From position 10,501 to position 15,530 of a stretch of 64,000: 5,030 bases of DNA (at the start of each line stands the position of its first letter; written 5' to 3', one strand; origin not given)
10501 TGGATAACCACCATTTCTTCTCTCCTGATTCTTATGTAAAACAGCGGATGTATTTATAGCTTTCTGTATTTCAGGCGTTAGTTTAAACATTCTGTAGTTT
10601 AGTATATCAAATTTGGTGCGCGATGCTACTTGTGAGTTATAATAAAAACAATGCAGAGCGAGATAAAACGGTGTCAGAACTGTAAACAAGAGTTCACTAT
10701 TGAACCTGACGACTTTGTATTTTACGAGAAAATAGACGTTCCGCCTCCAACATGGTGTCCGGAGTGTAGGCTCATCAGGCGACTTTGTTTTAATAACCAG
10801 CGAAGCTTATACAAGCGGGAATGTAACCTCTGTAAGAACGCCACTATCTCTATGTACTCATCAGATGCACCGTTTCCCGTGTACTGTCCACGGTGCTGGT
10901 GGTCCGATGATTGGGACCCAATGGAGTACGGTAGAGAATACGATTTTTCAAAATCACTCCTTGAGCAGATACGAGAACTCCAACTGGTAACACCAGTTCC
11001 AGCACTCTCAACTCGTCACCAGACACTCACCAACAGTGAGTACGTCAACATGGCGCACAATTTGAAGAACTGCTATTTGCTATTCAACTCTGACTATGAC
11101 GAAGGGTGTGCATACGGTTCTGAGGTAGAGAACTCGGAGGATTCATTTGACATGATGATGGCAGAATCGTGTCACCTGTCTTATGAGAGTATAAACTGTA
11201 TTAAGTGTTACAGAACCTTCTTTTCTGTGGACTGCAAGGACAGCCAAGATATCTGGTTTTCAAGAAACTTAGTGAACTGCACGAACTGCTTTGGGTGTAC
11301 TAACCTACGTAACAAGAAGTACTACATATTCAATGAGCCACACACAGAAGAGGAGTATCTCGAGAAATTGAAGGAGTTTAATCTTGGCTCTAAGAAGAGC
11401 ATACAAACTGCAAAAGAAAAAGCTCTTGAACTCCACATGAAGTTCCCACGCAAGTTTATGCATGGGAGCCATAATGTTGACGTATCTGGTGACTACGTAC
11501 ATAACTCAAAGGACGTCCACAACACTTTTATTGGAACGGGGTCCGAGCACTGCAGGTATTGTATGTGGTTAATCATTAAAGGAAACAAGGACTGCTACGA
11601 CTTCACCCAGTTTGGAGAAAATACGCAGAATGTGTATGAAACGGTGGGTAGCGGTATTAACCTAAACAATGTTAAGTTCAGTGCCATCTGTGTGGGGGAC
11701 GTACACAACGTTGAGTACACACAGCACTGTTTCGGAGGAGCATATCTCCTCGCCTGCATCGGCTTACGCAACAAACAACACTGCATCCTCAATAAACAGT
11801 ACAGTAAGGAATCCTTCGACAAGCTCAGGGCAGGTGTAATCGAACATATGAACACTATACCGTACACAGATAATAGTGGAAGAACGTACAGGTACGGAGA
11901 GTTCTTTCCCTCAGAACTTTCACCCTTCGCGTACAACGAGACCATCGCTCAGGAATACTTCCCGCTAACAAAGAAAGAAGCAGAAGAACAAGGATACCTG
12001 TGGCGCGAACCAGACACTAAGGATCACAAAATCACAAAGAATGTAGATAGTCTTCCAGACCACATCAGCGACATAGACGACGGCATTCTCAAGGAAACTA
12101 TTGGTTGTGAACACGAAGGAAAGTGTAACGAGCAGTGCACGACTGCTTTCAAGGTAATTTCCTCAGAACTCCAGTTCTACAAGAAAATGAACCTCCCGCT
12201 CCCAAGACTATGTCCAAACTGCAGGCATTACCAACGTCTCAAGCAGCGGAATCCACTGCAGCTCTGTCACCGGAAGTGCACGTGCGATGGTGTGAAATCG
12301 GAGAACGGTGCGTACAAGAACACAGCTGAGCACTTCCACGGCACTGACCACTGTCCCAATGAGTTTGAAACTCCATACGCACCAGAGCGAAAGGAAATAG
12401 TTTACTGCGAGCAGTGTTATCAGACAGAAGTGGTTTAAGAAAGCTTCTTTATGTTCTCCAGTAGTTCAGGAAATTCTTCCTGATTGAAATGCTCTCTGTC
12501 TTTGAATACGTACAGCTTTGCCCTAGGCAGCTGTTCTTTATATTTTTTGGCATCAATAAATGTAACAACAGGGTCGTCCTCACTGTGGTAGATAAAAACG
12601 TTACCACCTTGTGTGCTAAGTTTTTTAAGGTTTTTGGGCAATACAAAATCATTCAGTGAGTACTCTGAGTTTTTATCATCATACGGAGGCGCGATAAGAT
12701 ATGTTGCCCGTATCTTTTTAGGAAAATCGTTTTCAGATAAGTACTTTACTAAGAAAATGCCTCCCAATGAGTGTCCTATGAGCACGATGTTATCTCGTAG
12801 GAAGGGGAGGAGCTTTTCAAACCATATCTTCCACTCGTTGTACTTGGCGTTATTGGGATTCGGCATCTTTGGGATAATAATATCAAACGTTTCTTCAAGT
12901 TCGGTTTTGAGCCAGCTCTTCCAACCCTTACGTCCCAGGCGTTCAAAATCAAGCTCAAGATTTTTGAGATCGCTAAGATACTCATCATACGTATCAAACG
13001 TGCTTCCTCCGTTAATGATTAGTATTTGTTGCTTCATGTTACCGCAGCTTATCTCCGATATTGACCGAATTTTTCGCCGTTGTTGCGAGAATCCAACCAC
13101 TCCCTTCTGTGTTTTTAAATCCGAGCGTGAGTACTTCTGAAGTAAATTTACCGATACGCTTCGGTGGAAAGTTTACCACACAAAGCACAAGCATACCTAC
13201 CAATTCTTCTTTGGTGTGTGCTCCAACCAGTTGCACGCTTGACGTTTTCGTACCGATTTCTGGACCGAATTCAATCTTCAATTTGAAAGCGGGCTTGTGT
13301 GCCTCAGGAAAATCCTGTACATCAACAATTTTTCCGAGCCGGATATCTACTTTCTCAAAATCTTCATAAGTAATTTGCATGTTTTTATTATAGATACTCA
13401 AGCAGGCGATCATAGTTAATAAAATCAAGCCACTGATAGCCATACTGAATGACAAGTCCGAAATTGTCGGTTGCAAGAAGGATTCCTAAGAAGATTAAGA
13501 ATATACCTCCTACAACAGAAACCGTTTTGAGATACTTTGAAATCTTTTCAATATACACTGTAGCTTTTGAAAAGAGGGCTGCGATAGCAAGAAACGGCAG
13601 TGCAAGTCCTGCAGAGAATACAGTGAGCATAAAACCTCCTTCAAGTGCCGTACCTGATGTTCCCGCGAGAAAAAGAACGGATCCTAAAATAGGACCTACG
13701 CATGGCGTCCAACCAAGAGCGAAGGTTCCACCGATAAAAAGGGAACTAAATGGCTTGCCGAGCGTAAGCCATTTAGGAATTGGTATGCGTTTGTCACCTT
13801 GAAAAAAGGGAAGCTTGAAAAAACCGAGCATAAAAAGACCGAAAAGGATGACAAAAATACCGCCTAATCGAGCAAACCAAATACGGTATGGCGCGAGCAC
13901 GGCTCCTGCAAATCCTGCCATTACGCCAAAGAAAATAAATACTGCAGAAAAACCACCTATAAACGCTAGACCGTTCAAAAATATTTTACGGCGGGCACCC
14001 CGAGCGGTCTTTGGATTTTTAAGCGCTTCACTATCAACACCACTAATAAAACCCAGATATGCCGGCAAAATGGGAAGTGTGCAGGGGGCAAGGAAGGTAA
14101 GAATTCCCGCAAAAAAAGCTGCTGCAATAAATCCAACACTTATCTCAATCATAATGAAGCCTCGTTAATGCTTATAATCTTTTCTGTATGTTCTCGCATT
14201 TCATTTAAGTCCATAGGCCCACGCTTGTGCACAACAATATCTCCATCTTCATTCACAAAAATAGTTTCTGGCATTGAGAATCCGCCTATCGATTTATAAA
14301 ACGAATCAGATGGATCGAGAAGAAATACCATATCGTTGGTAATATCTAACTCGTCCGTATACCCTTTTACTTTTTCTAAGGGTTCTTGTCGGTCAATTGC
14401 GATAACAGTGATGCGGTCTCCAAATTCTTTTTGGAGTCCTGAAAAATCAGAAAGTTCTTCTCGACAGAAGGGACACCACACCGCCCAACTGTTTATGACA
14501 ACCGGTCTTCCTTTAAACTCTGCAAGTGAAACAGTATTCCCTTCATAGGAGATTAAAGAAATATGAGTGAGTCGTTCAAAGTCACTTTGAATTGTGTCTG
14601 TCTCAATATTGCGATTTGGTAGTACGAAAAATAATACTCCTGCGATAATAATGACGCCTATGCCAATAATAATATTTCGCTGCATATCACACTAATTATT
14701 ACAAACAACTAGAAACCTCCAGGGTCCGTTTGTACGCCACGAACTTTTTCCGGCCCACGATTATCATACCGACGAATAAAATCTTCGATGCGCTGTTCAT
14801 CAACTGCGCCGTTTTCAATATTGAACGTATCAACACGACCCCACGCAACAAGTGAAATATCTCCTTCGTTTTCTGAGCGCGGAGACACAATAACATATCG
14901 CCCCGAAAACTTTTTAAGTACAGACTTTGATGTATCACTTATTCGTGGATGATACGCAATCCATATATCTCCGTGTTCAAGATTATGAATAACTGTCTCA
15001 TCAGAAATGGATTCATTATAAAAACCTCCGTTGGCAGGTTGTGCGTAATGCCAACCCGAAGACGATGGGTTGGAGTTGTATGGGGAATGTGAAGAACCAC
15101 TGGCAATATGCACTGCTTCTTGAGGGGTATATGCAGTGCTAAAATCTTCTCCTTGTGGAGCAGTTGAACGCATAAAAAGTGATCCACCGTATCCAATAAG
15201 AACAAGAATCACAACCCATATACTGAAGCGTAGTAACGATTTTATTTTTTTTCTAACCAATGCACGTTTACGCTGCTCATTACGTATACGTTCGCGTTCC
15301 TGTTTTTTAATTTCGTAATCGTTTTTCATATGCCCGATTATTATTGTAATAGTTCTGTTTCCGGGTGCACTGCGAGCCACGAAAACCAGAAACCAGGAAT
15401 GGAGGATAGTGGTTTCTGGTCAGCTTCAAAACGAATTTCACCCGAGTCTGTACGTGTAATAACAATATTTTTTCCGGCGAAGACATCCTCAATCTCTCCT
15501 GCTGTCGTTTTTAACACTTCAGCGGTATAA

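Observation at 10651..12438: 595-aa cysteine-rich cytoplasmic protein with duplicated zinc ribbons at both ends and internal NCxxC repeats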

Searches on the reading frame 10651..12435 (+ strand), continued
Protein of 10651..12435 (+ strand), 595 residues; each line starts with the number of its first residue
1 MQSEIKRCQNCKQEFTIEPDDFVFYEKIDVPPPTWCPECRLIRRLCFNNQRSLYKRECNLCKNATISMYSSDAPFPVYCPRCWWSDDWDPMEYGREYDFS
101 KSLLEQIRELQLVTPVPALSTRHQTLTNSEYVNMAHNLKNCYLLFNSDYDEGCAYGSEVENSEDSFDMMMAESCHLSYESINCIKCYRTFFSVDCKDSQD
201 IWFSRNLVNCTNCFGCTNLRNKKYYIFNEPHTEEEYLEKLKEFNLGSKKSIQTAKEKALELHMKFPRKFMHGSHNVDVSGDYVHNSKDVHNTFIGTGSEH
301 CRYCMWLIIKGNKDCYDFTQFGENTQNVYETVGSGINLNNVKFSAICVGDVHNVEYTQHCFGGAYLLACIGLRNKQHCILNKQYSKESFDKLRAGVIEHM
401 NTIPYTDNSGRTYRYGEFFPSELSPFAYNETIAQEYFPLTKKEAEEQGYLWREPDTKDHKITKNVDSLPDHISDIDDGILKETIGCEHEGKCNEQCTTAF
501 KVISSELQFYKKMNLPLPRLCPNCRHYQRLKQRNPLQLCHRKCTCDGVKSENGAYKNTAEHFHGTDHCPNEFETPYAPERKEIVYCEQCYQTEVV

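Call 74: find_encoding_contigs(protein=P0012, flank=10000, max_places=2)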
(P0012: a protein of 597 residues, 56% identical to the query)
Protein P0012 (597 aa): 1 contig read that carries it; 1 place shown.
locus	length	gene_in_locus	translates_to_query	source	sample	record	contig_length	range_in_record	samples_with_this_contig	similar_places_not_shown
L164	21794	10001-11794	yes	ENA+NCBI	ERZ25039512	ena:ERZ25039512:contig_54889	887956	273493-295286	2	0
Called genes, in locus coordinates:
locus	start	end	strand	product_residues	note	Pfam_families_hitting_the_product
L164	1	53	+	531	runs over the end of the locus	PF26449:DUF8128 (weak)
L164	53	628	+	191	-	-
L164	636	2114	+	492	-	PF02534:T4SS-DNA_transf (weak), PF01935:DUF87 (weak), PF10412:TrwB_AAD_bind, PF13401:AAA_22 (faint)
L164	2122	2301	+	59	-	-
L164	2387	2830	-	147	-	PF02452:PemK_toxin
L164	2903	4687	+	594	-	-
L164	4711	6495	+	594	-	-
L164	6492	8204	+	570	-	-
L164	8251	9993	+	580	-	-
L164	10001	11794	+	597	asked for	-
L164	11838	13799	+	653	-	PF02534:T4SS-DNA_transf (faint), PF01935:DUF87 (faint), PF10412:TrwB_AAD_bind, PF12696:TraG-D_C (weak), PF23477:zf_Tbcl_2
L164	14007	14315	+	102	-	-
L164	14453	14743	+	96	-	PF03477:ATP-cone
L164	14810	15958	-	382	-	PF00801:PKD (faint), PF18911:PKD_4 (faint), PF13573:SprB (faint)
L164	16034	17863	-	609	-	PF00664:ABC_membrane, PF00005:ABC_tran, PF02463:SMC_N (weak)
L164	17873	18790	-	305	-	PF02729:OTCace_N, PF00185:OTCace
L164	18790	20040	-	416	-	PF01979:Amidohydro_1 (faint)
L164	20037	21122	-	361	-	PF01180:DHO_dh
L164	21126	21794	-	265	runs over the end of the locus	PF00215:OMPdecase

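Call 75: find_encoding_contigs(protein=P0013, flank=10000, max_places=2)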
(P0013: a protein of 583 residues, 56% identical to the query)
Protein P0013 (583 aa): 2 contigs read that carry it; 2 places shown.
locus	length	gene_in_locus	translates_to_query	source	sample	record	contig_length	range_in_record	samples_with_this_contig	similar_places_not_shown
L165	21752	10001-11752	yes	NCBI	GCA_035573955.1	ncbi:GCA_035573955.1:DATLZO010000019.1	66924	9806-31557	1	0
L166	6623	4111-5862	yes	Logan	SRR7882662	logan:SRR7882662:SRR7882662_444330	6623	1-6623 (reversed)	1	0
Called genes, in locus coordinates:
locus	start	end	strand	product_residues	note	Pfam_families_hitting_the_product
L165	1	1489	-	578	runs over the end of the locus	PF07973:tRNA_SAD, PF00587:tRNA-synt_2b, PF03129:HGTP_anticodon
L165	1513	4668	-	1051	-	PF02811:PHP, PF07733:DNA_pol3_alpha, PF17657:DNA_pol3_finger, PF14579:HHH_6, PF01336:tRNA_anti-codon (weak)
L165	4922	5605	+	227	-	PF01351:RNase_HII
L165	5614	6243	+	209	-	PF00160:Pro_isomerase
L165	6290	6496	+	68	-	PF01783:Ribosomal_L32p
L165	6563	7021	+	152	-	PF01029:NusB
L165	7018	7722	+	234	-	PF22935:RM44_endonuclase (weak), PF14622:Ribonucleas_3_3, PF00636:Ribonuclease_3, PF00035:dsrm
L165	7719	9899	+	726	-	PF02463:SMC_N, PF13175:AAA_15, PF13476:AAA_23, PF13555:AAA_29 (weak), PF13304:AAA_21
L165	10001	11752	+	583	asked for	-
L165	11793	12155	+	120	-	PF00886:Ribosomal_S16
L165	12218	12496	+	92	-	PF13083:KH_KhpA-B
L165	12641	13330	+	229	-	PF01746:tRNA_m1G_MT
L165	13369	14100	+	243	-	PF00318:Ribosomal_S2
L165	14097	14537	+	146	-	PF00889:EF_TS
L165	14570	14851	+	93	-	-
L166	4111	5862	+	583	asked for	-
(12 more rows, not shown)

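Call 76: find_encoding_contigs(protein=P0016, flank=10000, max_places=2)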
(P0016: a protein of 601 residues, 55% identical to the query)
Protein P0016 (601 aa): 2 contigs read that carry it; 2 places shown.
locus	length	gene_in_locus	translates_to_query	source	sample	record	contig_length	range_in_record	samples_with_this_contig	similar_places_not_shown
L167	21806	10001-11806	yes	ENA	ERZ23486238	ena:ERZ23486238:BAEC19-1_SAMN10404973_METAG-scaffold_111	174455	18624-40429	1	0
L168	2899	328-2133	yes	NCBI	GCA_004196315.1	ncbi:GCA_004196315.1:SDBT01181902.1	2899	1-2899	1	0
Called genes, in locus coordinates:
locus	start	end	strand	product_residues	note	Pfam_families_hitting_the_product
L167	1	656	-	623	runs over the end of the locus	PF07973:tRNA_SAD, PF00587:tRNA-synt_2b, PF03129:HGTP_anticodon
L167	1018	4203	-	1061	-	PF02811:PHP, PF07733:DNA_pol3_alpha, PF17657:DNA_pol3_finger, PF14579:HHH_6, PF01336:tRNA_anti-codon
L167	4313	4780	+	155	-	-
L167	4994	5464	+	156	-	-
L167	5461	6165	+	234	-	PF01351:RNase_HII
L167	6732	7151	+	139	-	PF01029:NusB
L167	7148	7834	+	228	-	PF22935:RM44_endonuclase, PF14622:Ribonucleas_3_3, PF00636:Ribonuclease_3, PF00035:dsrm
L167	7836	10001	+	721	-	PF02463:SMC_N, PF13175:AAA_15, PF13476:AAA_23, PF13555:AAA_29 (weak), PF00005:ABC_tran (faint), PF13304:AAA_21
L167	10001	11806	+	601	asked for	-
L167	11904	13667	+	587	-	-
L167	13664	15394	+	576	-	-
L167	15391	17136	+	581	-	-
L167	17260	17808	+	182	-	PF00886:Ribosomal_S16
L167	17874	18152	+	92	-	PF13083:KH_KhpA-B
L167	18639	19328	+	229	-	PF01746:tRNA_m1G_MT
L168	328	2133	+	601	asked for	-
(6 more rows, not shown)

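Call 82: search_dna_similar(query=window:10651-12435:+, collection=plasmids, mode=protein, max_evalue=0.001, max_rows=10)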
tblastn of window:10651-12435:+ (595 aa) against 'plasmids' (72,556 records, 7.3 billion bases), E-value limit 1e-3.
No match.

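Call 83: search_dna_similar(query=window:10651-12435:+, collection=phages, mode=protein, max_evalue=0.001, max_rows=10)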
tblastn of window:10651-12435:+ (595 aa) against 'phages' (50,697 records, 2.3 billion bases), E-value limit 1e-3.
No match.

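Call 84: search_protein_families(library=pfam, proteins=[L054:3995-4510:+, L012:2836-4215:+, L164:53-625:+, L097:4842-6221:+, L158:3088-3606:+], max_evalue=1)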
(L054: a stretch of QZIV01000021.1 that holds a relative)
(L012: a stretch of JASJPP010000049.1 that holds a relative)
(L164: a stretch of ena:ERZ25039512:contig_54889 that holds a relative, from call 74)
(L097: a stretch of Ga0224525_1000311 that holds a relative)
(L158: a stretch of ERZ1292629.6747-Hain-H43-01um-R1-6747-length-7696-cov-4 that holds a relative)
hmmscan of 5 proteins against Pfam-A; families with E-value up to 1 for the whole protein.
L054:3995-4510:+ (172 aa): 0 families

L012:2836-4215:+ (460 aa): 2 families
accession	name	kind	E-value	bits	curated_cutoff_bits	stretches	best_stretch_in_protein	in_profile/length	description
PF07751.16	Abi_2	-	0.12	13.1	25.6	1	79-134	97-157/184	Abi-like protein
PF01275.24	Myelin_PLP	-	0.5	10.5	23.8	1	15-52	115-152/231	Myelin proteolipid protein (PLP or lipophilin)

L164:53-625:+ (191 aa): 4 families
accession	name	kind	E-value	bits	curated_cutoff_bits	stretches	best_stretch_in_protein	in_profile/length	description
PF19529.4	DUF6057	-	0.00047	19.6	29.8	1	9-105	188-300/569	Family of unknown function (DUF6057)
PF03871.20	RNA_pol_Rpb5_N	-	0.0056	17.8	27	1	148-183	4-39/89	RNA polymerase Rpb5, N-terminal domain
PF13567.11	DUF4131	-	0.11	12.6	31.6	1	13-72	11-59/165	Domain of unknown function (DUF4131)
PF20990.2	DUF2207_C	-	0.37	10.9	33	1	6-61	134-183/247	Predicted membrane protein (DUF2207) C-terminal domain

L097:4842-6221:+ (460 aa): 0 families

L158:3088-3606:+ (173 aa): 0 families

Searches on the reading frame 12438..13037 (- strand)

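Call 12: search_protein_families(library=pfam, proteins=[window:12438-13037:-], max_evalue=0.001)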
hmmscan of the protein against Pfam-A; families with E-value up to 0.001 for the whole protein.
window:12438-13037:- (200 aa): 5 families
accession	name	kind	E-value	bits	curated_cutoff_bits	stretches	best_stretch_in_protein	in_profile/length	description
PF06821.19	Ser_hydrolase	-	2e-12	47.8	22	1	37-188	13-158/172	Serine hydrolase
PF00561.26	Abhydrolase_1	-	3.7e-11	43.6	25.8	1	77-120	64-103/245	alpha/beta hydrolase fold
PF12695.13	Abhydrolase_5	-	0.00032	21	27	0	82-177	57-133/164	Alpha/beta hydrolase family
PF12146.15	Hydrolase_4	-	0.00047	20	27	0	82-163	76-160/239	Serine aminopeptidase, S33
PF12697.13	Abhydrolase_6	-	0.0008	20.6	26.3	0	75-117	56-93/217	Alpha/beta hydrolase family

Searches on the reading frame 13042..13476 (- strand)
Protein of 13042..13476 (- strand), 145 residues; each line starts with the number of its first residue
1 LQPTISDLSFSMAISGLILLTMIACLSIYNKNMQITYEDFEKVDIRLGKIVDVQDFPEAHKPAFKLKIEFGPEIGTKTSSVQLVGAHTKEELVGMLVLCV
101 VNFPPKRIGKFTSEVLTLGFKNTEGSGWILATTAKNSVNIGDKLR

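Call 12: search_protein_families(library=pfam, proteins=[window:13042-13476:-], max_evalue=0.001)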
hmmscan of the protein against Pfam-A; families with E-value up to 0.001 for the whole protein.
window:13042-13476:- (145 aa): 1 family
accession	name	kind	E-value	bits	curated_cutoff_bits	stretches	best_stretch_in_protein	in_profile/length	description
PF01588.26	tRNA_bind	-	1.5e-09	38.3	27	1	45-129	1-84/96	Putative tRNA binding domain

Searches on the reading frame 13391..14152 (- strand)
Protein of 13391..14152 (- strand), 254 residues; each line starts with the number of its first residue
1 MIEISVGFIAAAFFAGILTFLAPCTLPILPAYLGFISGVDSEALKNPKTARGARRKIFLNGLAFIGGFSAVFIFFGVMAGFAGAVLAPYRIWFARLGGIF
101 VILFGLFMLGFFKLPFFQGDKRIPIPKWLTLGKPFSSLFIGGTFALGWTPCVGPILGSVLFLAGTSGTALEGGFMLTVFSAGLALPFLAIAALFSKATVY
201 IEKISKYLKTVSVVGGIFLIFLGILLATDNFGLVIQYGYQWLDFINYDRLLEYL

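Call 12: search_protein_families(library=pfam, proteins=[window:13391-14152:-], max_evalue=0.001)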
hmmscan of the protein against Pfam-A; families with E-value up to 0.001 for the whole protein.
window:13391-14152:- (254 aa): 1 family
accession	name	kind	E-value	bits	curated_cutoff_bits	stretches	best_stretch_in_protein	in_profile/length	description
PF02683.22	DsbD_TM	-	7.9e-18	65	27.1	1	9-227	5-215/219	Cytochrome C biogenesis protein transmembrane domain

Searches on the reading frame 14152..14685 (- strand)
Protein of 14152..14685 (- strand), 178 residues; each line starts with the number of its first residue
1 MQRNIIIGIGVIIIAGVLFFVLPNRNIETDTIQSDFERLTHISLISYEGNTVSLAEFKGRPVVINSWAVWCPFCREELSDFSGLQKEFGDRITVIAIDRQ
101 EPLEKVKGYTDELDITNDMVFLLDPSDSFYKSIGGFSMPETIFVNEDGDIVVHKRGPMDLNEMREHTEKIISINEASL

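Call 12: search_protein_families(library=pfam, proteins=[window:14152-14685:-], max_evalue=0.001)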
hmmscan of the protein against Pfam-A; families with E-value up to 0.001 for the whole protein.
window:14152-14685:- (178 aa): 4 families
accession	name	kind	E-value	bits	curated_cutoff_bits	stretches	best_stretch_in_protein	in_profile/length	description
PF08534.16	Redoxin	-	9.1e-19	68.1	26.6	1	43-163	10-140/148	Redoxin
PF00578.27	AhpC-TSA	-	8.3e-16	58.5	26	1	42-151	8-122/124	AhpC/TSA family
PF13098.12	Thioredoxin_2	-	0.00016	22.4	27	1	58-164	4-101/104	Thioredoxin-like domain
PF00085.26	Thioredoxin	-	0.00022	21.6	23.5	1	59-104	18-63/103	Thioredoxin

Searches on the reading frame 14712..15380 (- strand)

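Call 12: search_protein_families(library=pfam, proteins=[window:14712-15380:-], max_evalue=0.001)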
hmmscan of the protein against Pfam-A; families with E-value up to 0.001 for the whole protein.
window:14712-15380:- (223 aa): 1 family
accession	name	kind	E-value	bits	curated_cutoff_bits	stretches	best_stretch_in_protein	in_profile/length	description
PF11303.13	DUF3105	-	1.4e-23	83.8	25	1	100-212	9-124/130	Protein of unknown function (DUF3105)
